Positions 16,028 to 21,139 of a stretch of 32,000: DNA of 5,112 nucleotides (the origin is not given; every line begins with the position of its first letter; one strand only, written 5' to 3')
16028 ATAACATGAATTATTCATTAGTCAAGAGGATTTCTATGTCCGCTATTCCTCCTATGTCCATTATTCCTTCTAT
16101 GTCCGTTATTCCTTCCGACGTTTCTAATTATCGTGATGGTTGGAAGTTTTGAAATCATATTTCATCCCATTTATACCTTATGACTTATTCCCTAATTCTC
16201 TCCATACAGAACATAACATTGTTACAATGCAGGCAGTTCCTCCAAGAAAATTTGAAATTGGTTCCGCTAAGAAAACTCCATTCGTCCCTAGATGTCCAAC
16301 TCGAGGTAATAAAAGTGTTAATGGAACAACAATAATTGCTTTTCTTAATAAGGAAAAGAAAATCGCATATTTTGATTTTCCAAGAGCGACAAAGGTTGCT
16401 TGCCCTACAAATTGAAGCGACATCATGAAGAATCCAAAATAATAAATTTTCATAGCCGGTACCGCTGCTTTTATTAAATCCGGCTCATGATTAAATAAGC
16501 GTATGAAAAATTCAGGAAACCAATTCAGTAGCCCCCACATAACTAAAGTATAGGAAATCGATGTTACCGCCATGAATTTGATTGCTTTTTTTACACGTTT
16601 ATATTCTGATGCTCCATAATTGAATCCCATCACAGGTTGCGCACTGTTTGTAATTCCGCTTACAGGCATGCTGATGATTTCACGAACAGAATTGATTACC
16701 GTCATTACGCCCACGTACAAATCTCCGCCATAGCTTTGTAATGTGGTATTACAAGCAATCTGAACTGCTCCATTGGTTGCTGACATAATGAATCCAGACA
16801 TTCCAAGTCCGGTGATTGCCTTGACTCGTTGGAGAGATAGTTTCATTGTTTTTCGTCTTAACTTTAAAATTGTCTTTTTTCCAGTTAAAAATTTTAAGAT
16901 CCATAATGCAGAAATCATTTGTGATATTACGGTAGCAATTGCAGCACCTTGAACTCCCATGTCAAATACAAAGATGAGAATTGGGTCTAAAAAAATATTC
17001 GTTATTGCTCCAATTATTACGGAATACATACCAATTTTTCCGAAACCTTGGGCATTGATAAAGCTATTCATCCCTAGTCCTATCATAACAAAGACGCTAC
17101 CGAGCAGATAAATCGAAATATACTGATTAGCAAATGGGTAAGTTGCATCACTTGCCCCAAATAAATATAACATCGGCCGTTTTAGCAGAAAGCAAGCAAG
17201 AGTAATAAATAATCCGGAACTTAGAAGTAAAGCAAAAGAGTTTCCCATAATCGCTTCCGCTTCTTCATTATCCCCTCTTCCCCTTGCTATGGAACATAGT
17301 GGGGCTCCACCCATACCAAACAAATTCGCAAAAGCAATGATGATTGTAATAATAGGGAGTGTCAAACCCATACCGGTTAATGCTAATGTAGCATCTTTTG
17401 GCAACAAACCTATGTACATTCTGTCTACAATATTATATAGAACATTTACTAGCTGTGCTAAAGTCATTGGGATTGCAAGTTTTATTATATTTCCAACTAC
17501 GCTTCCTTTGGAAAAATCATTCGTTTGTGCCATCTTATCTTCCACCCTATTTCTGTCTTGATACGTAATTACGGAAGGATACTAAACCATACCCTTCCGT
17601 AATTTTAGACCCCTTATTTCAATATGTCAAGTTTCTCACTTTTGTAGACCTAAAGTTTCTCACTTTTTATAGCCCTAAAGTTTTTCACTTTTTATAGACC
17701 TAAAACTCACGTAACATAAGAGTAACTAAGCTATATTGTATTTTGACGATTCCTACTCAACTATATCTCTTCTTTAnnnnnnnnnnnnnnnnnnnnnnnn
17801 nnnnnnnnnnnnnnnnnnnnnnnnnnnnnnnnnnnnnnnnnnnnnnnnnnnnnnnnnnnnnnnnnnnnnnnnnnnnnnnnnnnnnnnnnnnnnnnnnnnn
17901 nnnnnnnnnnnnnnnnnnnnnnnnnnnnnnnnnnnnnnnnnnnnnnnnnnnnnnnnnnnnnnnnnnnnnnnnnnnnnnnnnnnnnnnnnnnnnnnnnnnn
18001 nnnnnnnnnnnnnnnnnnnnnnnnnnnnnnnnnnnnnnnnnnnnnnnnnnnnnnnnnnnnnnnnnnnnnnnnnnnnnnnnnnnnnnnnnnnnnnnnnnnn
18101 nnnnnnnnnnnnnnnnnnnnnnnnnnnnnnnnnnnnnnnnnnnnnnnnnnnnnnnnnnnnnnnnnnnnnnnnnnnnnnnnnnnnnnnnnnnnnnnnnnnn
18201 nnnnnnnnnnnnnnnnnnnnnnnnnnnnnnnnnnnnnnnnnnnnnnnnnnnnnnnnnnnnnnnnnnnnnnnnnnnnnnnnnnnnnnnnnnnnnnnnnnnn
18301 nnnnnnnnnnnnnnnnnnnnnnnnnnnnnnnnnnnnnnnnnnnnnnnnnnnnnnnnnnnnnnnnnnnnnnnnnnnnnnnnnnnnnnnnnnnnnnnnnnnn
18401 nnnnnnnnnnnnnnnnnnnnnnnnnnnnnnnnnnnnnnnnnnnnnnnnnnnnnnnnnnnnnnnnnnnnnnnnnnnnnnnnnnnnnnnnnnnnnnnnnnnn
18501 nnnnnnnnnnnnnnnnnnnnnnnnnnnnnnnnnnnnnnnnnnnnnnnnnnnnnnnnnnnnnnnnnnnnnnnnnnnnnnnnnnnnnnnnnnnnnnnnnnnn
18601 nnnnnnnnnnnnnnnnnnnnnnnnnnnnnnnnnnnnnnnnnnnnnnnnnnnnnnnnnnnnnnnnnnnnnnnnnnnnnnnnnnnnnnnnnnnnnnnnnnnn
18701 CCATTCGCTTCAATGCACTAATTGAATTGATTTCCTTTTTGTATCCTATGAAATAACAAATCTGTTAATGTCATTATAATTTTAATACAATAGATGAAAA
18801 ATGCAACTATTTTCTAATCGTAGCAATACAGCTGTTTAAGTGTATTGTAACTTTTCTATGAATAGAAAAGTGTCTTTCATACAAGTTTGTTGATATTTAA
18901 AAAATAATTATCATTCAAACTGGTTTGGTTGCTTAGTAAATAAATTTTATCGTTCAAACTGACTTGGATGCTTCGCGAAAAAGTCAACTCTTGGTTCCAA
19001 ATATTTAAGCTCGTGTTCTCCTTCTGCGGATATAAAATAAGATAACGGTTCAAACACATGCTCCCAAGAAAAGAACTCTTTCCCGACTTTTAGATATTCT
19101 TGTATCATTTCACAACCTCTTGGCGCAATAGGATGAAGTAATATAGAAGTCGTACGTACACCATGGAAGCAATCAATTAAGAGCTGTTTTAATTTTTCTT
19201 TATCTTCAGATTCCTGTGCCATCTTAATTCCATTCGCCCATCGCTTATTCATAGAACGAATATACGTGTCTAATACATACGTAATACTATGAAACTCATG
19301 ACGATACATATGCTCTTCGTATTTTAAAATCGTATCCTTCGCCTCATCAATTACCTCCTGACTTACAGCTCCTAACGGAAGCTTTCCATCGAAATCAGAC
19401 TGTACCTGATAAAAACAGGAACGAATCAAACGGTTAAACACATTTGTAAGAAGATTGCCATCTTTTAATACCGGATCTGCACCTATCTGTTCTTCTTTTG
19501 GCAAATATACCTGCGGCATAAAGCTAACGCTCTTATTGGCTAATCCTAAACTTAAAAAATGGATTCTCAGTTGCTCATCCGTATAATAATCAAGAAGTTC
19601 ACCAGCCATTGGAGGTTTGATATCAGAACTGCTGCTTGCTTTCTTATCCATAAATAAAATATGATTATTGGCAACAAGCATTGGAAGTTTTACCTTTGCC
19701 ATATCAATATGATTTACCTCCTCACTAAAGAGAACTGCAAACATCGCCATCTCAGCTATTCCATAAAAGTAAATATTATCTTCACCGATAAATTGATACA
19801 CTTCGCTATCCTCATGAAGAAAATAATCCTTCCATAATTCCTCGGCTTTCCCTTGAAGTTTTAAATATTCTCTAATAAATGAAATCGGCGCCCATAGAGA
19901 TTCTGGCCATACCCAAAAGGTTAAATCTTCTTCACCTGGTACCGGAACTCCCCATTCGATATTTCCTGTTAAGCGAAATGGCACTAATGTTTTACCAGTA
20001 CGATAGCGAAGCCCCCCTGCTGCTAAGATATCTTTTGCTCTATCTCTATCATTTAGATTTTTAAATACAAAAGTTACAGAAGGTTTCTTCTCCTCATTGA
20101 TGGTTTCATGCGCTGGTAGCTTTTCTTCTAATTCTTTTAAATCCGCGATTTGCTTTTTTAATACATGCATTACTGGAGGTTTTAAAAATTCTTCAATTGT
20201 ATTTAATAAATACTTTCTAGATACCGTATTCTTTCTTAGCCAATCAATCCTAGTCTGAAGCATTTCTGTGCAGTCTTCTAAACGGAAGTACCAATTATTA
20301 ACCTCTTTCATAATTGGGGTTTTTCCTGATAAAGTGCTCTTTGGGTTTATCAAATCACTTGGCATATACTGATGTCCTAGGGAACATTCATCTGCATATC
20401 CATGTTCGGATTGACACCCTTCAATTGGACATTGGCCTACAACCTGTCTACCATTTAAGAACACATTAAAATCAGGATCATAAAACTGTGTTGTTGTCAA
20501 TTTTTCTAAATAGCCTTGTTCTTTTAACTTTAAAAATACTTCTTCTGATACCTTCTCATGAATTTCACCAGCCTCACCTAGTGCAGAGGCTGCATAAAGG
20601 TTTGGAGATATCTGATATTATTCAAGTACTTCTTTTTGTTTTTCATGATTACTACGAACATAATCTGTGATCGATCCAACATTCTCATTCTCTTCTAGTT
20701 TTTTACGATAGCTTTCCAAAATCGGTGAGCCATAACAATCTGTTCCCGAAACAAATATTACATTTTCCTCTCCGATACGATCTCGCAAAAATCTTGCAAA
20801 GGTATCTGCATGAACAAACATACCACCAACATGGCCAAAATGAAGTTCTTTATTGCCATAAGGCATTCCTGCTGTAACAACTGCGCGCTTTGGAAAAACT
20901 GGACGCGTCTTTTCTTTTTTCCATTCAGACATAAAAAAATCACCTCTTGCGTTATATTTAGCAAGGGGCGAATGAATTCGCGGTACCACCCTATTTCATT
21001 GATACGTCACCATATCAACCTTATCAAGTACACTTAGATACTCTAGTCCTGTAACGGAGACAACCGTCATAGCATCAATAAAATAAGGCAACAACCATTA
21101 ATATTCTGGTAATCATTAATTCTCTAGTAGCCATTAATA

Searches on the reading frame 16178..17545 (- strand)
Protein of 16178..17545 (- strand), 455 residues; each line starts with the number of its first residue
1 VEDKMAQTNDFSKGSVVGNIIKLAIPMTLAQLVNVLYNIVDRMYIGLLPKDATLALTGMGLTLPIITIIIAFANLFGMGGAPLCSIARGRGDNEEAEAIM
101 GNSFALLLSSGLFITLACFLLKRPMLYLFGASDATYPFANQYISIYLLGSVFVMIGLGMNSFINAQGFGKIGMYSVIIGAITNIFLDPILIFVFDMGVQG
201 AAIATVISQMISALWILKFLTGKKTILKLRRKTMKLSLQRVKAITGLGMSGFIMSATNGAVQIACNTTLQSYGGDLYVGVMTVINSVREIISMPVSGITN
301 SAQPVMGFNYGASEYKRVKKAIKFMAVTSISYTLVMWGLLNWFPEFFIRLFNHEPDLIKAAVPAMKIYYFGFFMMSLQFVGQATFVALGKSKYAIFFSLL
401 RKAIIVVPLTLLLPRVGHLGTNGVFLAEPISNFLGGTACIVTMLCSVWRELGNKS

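Call 8: search_protein_families(library=pfam, proteins=[window:16178-17545:-], max_evalue=0.001)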
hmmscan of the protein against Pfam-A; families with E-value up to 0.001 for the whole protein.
window:16178-17545:- (455 aa): 1 family
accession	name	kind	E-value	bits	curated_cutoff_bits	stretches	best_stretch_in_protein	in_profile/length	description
PF01554.23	MatE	-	6.7e-42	143.4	24.9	2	26-189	1-161/161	MatE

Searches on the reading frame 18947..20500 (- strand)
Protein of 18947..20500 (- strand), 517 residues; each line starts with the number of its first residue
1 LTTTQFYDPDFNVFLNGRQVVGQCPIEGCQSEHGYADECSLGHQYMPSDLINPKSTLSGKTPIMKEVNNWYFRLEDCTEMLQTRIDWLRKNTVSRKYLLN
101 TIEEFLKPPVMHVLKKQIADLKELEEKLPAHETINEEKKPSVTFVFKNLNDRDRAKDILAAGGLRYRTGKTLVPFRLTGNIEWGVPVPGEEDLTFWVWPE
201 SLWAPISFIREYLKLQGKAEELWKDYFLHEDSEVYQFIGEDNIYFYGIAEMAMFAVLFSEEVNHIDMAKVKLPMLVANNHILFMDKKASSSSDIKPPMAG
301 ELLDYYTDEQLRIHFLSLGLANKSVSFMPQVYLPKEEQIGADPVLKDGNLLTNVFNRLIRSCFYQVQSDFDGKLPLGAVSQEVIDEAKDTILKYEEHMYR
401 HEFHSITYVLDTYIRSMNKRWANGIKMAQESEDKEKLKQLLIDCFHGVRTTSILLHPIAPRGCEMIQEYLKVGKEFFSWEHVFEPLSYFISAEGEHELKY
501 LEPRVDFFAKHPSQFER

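Call 8: search_protein_families(library=pfam, proteins=[window:18947-20500:-], max_evalue=0.001)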
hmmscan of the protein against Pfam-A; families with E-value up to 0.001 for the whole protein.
window:18947-20500:- (517 aa): 1 family
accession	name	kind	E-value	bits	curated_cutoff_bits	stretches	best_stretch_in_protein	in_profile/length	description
PF09334.17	tRNA-synt_1g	-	3.1e-39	135.3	20.1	2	3-108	118-220/391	tRNA synthetases class I (M)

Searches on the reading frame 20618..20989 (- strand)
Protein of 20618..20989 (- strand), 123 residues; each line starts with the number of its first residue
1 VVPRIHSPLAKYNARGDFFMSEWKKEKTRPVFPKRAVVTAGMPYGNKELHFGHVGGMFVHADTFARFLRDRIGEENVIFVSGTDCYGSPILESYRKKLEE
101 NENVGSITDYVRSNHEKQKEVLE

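Call 9: search_protein_families(library=pfam, proteins=[window:20618-20989:-], max_evalue=0.001)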
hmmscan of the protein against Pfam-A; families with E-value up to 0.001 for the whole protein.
window:20618-20989:- (123 aa): 2 families
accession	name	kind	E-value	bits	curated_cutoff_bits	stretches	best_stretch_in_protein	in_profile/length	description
PF09334.17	tRNA-synt_1g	-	2e-13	50.3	20.1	1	37-99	2-62/391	tRNA synthetases class I (M)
PF00133.28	tRNA-synt_1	-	0.00012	21.4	22.7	1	17-103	10-89/414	tRNA synthetases class I (I, L, M and V)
